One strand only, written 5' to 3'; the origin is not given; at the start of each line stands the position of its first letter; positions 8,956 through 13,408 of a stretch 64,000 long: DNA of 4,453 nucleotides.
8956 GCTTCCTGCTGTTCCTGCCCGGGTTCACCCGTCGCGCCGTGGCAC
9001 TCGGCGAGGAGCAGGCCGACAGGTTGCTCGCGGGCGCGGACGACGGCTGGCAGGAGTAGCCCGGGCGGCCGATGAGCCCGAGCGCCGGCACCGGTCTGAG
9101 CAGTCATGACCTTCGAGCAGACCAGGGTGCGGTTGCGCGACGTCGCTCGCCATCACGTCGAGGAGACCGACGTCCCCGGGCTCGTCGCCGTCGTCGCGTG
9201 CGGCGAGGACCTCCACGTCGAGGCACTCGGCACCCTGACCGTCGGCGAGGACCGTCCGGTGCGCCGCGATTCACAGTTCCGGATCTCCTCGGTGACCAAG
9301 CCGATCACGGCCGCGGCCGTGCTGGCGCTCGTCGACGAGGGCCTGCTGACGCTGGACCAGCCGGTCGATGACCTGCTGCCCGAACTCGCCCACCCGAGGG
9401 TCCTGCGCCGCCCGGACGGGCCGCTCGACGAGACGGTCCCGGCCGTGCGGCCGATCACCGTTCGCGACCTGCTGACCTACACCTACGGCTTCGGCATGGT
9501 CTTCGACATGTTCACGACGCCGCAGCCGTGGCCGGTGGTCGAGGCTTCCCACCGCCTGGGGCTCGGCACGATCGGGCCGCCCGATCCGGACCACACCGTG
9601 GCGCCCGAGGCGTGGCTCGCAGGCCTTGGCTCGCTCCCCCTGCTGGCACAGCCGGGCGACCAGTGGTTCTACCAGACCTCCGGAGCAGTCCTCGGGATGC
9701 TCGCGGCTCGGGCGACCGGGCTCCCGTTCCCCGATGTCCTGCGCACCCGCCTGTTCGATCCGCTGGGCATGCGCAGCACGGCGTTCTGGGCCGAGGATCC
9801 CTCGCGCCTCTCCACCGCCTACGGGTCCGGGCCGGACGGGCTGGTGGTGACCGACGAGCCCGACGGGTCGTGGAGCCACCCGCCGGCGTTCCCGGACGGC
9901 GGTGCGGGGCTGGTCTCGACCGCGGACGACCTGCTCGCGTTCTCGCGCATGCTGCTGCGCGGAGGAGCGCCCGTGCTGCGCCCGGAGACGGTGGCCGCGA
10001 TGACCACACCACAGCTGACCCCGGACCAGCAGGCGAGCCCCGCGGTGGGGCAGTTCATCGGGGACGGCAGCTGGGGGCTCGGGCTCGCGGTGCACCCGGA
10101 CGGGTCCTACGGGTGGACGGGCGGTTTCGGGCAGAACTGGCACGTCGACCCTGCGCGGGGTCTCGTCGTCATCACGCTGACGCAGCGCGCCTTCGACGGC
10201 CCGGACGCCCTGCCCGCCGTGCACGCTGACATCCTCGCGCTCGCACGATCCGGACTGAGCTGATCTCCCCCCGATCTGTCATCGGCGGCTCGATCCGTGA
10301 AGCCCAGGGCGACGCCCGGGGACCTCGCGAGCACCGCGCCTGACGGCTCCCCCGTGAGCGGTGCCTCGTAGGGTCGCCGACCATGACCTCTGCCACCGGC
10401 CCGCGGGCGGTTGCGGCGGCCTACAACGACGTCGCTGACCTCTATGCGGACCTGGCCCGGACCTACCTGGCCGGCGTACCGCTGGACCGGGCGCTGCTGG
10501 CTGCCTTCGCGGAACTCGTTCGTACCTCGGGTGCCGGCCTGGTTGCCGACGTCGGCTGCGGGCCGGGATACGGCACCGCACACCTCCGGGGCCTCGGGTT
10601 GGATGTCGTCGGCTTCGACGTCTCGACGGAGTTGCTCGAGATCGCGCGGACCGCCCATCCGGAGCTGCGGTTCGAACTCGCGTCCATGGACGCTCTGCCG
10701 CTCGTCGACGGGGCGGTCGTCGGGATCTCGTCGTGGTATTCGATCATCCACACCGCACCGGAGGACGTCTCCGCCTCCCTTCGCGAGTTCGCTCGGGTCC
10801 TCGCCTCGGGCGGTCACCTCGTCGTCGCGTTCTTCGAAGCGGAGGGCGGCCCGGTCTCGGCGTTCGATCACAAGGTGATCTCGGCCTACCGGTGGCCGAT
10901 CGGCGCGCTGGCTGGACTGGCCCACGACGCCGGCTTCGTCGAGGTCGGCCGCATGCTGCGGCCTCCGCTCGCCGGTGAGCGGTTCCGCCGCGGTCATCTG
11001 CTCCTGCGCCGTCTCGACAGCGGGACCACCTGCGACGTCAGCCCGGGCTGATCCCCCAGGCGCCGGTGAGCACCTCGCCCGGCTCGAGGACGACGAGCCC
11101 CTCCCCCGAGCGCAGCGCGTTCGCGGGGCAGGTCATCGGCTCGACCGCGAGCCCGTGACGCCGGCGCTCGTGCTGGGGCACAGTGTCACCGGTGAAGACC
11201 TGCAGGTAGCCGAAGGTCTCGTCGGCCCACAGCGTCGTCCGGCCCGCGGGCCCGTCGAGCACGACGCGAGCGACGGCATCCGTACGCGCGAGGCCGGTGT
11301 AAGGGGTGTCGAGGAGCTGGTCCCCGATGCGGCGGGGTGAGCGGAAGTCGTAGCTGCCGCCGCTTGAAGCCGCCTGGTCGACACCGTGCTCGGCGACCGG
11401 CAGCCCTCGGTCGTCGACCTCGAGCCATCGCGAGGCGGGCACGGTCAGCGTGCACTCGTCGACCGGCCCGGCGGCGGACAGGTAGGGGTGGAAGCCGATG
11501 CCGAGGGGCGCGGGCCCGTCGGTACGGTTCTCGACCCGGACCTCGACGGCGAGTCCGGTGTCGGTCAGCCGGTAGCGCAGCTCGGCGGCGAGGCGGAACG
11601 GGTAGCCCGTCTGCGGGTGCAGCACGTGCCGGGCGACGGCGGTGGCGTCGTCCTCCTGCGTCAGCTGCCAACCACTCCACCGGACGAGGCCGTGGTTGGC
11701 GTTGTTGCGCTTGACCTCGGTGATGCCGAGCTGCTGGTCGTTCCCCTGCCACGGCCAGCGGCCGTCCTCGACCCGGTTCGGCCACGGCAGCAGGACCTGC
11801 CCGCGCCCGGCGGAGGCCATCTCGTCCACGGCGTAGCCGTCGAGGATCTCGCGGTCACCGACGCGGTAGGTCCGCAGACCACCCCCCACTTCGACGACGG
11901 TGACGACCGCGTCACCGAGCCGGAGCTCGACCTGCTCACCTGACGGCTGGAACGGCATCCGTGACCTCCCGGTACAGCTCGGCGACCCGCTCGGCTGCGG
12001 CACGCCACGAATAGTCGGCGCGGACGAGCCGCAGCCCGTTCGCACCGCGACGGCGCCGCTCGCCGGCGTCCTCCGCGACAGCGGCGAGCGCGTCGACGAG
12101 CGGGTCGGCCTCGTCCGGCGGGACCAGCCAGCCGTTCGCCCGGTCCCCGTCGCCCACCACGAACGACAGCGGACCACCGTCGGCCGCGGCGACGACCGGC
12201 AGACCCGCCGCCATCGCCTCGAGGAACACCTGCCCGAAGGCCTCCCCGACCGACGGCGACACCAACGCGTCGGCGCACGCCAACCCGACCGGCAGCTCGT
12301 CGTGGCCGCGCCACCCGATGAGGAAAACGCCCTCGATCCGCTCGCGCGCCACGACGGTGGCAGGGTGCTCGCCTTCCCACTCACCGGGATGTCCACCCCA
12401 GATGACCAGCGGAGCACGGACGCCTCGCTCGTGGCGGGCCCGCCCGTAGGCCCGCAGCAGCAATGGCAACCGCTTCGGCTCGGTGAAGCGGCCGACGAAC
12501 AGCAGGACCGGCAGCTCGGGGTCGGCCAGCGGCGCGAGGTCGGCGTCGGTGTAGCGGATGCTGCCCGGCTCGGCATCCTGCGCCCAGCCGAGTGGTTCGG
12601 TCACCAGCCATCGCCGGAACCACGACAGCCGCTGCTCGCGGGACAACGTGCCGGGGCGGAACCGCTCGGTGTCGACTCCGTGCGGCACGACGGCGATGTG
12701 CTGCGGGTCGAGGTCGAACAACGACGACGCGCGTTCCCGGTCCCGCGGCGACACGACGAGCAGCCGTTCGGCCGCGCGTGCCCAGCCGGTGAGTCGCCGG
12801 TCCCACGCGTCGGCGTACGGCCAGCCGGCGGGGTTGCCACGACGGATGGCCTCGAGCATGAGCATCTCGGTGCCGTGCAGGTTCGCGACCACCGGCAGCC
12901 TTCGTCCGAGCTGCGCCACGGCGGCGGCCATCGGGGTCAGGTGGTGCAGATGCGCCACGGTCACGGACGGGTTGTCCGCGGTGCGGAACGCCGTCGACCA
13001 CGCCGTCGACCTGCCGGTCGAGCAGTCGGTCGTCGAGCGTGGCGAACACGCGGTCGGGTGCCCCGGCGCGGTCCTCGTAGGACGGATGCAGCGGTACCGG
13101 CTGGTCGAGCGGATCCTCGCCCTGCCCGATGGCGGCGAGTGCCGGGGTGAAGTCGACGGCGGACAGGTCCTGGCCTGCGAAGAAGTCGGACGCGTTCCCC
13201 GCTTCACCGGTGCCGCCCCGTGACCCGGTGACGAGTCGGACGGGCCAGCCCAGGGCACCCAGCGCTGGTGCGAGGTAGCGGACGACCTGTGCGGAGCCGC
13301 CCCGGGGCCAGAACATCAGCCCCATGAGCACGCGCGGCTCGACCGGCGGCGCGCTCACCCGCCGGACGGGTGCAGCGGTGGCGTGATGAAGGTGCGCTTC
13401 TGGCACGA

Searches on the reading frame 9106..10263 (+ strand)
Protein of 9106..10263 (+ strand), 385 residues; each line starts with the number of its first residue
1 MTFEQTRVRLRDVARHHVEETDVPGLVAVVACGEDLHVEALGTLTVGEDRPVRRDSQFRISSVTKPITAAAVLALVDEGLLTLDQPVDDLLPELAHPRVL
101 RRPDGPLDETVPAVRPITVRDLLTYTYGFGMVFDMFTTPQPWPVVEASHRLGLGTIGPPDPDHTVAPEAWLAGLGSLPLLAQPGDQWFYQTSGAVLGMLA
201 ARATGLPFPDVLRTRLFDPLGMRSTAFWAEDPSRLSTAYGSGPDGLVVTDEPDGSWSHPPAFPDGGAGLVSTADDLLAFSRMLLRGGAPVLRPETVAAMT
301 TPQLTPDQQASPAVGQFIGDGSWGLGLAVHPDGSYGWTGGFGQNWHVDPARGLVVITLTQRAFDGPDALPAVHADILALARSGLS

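Call 52: search_protein_families(library=pfam, proteins=[window:9106-10263:+], max_evalue=0.00001)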
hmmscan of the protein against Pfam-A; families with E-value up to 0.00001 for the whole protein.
window:9106-10263:+ (385 aa): 1 family
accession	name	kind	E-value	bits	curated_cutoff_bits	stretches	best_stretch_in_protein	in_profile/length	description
PF00144.29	Beta-lactamase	-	1.4e-61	208.9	27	1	11-375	2-324/329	Beta-lactamase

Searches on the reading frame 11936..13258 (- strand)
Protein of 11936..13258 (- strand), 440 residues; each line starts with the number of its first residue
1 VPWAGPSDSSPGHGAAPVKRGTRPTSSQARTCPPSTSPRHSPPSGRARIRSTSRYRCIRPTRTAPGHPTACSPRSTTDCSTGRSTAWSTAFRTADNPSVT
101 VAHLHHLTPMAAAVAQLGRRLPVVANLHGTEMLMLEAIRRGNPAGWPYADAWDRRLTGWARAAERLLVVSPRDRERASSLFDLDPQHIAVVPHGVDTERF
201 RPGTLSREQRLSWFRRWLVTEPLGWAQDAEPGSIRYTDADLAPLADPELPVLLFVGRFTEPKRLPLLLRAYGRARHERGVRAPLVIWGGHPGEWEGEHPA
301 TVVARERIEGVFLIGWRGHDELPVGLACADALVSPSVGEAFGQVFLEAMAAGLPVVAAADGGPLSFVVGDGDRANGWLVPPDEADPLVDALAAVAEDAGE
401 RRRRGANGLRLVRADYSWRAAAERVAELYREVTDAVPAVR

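Call 52: search_protein_families(library=pfam, proteins=[window:11936-13258:-], max_evalue=0.00001)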
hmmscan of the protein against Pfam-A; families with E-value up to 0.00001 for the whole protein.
window:11936-13258:- (440 aa): 4 families
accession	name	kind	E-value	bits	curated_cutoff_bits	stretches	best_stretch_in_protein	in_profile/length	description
PF00534.26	Glycos_transf_1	-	6.8e-25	88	26.4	1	246-408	12-169/172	Glycosyl transferases group 1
PF13692.12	Glyco_trans_1_4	-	3.9e-24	86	27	1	250-397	2-142/142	Glycosyl transferases group 1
PF13439.12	Glyco_transf_4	-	1.4e-14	54.9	28.5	1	95-199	69-170/170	Glycosyltransferase Family 4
PF20706.3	GT4-conflict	-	1.1e-11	44.8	26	1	248-424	196-384/385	Family 4 Glycosyltransferase in conflict systems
